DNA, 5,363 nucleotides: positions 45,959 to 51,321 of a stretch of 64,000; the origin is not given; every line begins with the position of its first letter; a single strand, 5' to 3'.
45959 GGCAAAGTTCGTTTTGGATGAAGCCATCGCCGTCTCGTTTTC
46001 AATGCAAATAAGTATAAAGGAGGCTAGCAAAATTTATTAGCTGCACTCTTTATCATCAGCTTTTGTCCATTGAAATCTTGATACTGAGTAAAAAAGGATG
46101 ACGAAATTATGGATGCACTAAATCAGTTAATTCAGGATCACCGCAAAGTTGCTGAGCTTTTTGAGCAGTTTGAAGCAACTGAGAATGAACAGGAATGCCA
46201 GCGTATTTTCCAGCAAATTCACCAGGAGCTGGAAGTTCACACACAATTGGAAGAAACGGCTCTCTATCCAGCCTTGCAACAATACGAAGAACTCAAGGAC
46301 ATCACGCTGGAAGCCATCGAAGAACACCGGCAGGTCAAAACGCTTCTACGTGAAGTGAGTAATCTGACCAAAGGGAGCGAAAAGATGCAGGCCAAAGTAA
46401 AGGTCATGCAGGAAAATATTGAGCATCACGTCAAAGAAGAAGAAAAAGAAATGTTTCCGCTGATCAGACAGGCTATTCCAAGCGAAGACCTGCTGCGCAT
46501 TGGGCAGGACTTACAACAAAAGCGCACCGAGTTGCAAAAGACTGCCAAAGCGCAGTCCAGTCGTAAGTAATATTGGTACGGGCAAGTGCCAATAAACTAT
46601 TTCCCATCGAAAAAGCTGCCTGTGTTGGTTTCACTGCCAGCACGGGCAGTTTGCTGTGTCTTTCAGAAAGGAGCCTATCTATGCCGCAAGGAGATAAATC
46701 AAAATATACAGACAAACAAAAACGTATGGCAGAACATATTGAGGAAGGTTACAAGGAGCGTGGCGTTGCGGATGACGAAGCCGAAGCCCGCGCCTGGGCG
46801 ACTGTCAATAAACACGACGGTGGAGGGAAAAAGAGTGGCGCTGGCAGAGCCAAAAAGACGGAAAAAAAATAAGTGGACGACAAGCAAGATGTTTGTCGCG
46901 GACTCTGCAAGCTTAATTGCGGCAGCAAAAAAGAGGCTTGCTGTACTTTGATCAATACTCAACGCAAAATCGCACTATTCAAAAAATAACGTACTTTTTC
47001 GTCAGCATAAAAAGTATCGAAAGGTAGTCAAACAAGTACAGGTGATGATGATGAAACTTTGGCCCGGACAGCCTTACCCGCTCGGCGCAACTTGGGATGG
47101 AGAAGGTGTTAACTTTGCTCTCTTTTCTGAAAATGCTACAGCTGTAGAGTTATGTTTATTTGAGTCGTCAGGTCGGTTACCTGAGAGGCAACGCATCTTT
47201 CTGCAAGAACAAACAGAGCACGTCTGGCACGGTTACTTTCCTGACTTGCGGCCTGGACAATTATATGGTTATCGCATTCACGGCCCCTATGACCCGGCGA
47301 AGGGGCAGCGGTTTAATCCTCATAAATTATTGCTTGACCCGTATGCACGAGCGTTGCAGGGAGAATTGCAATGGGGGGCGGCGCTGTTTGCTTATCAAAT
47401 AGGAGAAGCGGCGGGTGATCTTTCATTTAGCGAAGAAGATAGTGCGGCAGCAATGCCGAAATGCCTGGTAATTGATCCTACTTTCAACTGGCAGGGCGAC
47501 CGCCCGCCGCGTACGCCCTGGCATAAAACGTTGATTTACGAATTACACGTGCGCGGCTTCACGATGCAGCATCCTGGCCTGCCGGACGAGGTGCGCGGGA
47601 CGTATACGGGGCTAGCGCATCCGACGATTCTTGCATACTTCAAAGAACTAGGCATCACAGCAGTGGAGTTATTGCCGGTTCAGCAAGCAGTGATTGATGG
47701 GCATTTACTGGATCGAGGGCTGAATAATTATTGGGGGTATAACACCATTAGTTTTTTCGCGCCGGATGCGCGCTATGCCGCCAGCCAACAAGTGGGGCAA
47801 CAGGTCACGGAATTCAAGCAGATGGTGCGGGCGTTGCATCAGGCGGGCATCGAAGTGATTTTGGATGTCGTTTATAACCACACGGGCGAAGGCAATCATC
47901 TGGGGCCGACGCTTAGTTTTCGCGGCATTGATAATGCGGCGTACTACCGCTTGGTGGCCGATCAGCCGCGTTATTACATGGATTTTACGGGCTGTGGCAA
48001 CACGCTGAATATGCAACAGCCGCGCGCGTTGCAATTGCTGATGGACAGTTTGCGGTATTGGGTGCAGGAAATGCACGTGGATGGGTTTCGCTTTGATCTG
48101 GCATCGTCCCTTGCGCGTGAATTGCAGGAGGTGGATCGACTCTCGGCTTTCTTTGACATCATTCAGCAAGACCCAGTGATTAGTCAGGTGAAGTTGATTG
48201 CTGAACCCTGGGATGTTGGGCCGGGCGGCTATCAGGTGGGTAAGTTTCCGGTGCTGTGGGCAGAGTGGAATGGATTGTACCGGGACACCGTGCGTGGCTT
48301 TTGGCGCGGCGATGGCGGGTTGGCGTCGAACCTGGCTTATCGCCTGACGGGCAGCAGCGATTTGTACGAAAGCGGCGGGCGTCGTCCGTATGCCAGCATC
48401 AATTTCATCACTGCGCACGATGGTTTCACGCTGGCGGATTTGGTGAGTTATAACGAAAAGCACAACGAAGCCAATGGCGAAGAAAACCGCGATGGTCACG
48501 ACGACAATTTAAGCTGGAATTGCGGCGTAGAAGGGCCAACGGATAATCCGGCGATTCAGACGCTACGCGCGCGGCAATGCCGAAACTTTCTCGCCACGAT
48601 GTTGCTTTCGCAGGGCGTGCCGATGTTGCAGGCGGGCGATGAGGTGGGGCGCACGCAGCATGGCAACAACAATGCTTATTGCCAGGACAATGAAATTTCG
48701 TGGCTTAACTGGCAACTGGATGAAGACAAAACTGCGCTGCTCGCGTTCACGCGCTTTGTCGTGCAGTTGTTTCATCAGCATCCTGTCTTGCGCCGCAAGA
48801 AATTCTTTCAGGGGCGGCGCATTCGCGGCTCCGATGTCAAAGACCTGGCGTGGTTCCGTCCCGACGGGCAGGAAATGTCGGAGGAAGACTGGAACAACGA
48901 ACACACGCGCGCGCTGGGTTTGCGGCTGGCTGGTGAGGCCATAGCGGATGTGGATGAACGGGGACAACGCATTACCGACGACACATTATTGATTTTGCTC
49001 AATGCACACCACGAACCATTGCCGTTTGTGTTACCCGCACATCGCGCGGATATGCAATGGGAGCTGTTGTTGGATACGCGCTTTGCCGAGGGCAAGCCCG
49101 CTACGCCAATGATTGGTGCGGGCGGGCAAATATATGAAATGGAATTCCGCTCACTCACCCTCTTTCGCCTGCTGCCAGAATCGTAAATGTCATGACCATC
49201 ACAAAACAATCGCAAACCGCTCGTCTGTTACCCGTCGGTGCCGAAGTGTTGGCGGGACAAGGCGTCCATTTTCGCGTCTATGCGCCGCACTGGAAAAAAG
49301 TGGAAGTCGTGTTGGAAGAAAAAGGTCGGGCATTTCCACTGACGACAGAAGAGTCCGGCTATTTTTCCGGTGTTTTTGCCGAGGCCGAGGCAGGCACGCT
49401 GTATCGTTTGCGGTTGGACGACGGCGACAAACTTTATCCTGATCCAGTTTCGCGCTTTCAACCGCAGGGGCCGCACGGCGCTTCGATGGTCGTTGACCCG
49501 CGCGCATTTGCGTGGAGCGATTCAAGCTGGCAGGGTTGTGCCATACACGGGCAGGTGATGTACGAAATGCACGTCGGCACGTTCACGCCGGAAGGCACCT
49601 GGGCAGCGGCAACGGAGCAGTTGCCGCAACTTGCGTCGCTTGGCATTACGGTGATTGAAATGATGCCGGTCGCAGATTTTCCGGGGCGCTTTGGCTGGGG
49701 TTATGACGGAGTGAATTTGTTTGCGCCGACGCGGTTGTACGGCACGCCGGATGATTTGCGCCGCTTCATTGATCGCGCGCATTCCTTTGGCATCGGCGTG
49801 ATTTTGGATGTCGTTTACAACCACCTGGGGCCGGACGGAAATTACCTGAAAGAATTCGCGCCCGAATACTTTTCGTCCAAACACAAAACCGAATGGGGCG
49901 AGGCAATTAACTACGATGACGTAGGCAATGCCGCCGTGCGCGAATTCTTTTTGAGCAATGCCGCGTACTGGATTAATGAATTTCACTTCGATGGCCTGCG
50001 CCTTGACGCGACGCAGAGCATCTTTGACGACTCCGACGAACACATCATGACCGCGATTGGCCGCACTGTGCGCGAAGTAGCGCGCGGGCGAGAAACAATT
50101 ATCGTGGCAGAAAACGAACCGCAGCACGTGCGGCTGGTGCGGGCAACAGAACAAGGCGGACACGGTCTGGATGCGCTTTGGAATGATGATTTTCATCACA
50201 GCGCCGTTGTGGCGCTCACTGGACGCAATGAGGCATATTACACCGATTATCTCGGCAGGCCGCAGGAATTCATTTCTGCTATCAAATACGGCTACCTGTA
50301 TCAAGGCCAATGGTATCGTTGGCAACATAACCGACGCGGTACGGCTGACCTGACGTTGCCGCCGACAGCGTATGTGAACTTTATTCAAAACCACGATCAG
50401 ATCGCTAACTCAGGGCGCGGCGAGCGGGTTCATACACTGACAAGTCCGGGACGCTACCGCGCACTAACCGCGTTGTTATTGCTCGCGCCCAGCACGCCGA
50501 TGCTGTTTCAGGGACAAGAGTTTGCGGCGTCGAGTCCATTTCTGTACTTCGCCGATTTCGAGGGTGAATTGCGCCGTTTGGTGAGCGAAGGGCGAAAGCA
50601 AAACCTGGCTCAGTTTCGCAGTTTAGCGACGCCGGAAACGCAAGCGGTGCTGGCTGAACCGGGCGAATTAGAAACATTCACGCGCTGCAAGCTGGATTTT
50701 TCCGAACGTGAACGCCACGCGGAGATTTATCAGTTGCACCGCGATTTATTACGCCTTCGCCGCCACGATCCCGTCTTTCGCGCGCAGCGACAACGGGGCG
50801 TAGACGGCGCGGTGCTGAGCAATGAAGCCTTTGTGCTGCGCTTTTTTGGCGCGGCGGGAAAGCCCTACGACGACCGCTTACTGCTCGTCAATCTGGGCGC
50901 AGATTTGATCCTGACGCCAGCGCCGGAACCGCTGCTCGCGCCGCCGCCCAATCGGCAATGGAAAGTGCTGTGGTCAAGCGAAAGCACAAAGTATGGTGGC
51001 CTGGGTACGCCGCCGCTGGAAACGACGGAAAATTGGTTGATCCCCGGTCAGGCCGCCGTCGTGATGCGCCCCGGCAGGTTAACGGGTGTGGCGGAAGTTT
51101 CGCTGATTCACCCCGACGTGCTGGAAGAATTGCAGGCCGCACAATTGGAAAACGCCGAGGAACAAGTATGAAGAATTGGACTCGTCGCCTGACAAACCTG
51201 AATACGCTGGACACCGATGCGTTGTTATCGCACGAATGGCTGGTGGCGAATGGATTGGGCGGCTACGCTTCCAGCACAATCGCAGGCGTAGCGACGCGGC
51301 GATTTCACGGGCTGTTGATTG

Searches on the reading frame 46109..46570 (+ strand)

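Call 46: search_protein_families(library=ncbifam, proteins=[window:46109-46570:+], max_evalue=0.00001)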
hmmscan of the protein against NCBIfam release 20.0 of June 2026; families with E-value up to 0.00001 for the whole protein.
window:46109-46570:+ (153 aa): 2 families
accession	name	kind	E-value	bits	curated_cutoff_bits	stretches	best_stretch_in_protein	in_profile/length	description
NF053874.1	persist_PA2171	equivalog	6.4e-28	97.5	190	1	1-149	1-154/157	PA2171 family ribosome-binding persister protein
TIGR03652.1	FeS_repair_RIC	equivalog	1.8e-09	37.7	204.7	1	4-89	87-176/216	iron-sulfur cluster repair di-iron protein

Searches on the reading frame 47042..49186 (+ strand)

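Call 46: search_protein_families(library=ncbifam, proteins=[window:47042-49186:+], max_evalue=0.00001)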
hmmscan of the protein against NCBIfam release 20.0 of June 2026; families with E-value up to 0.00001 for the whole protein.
window:47042-49186:+ (714 aa): 21 families
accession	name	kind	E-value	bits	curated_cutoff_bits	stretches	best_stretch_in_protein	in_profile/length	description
TIGR02100.1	glgX_debranch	equivalog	0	1076.5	640.9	1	9-708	2-686/688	glycogen debranching protein GlgX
NF002983.0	PRK03705.1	equivalog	2.2e-234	779.4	901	1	3-631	1-605/658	glycogen debranching protein GlgX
NF011082.0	PRK14510.1-1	equivalog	9.7e-215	715.7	2511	1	5-685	5-664/1410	bifunctional glycogen debranching protein GlgX/4-alpha-glucanotransferase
TIGR02104.1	pulA_typeI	equivalog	5.9e-63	212.9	504.5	2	150-355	114-322/605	type I pullulanase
TIGR02103.1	pullul_strch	subfamily_domain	3.7e-36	124.5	697.6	1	230-393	379-533/900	pullulanase-type alpha-1,6-glucosidase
TIGR02402.1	trehalose_TreZ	equivalog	1.6e-30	106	538.8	1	141-388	72-281/545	malto-oligosyltrehalose trehalohydrolase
TIGR02102.1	pullulan_Gpos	equivalog_domain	3.7e-30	104.5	1042.25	1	14-354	319-644/1113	pullulanase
NF003811.1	PRK05402.1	equivalog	5.8e-26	91.2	741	1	163-357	141-306/619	1,4-alpha-glucan branching protein GlgB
NF008967.0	PRK12313.1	equivalog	1.4e-23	83.1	577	1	163-357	148-314/633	1,4-alpha-glucan branching protein GlgB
TIGR01515.1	branching_enzym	equivalog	1.4e-17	63.5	463.95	1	150-357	121-295/607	1,4-alpha-glucan branching enzyme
NF009221.0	PRK12568.1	equivalog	2.9e-15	55.4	1270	1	154-359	253-431/745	1,4-alpha-glucan branching enzyme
NF011294.0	PRK14706.1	equivalog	4.1e-14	51.8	1284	1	164-357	149-314/642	1,4-alpha-glucan branching enzyme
NF011293.0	PRK14705.1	equivalog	4.4e-12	44.4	2376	1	187-357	763-909/1224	1,4-alpha-glucan branching enzyme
NF041321.1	Alpha-amyl_MalA_Halo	equivalog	1.8e-11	43.2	875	1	160-358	256-431/666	alpha-amylase MalA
NF041090.1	Cyc-maltodext_AglB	equivalog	4.6e-11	42.2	540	1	197-391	71-244/470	cyclomaltodextrinase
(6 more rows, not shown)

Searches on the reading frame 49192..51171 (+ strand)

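Call 46: search_protein_families(library=ncbifam, proteins=[window:49192-51171:+], max_evalue=0.00001)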
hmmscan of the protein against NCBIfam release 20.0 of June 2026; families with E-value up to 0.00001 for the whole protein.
window:49192-51171:+ (659 aa): 25 families
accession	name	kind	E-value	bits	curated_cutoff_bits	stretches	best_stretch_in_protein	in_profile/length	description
TIGR02402.1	trehalose_TreZ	equivalog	4.3e-185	616.1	538.8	1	25-549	1-521/545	malto-oligosyltrehalose trehalohydrolase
NF003811.1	PRK05402.1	equivalog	2.3e-50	171.8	741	1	21-278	27-307/619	1,4-alpha-glucan branching protein GlgB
NF008967.0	PRK12313.1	equivalog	7.2e-49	166.7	577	1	22-278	37-315/633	1,4-alpha-glucan branching protein GlgB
TIGR01515.1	branching_enzym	equivalog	7e-42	143.8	463.95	1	22-278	27-296/607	1,4-alpha-glucan branching enzyme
NF009221.0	PRK12568.1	equivalog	1.8e-37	128.8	1270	1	23-302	153-450/745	1,4-alpha-glucan branching enzyme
NF011293.0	PRK14705.1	equivalog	1.6e-29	102.2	2376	1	24-278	639-910/1224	1,4-alpha-glucan branching enzyme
NF011294.0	PRK14706.1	equivalog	2.4e-29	102.1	1284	1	23-278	41-315/642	1,4-alpha-glucan branching enzyme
TIGR02100.1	glgX_debranch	equivalog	3.6e-25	88.1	640.9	1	98-276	133-345/688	glycogen debranching protein GlgX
TIGR02104.1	pulA_typeI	equivalog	3e-23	81.7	504.5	1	118-541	148-544/605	type I pullulanase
NF002983.0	PRK03705.1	equivalog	9.7e-16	57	901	1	100-276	130-340/658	glycogen debranching protein GlgX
TIGR02456.1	treS_nterm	equivalog_domain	2.4e-12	46.2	678.35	1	121-220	6-109/539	maltose alpha-D-glucosyltransferase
NF041090.1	Cyc-maltodext_AglB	equivalog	1.4e-11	43.9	540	1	138-297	65-227/470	cyclomaltodextrinase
NF041321.1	Alpha-amyl_MalA_Halo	equivalog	8.9e-11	40.9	875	1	121-272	260-425/666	alpha-amylase MalA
TIGR02401.1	trehalose_TreY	equivalog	4.6e-09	35.1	498.65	1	136-215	14-93/838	malto-oligosyltrehalose synthase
TIGR02403.1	trehalose_treC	equivalog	6.8e-09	34.9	799.05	1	135-222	24-110/544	alpha,alpha-phosphotrehalase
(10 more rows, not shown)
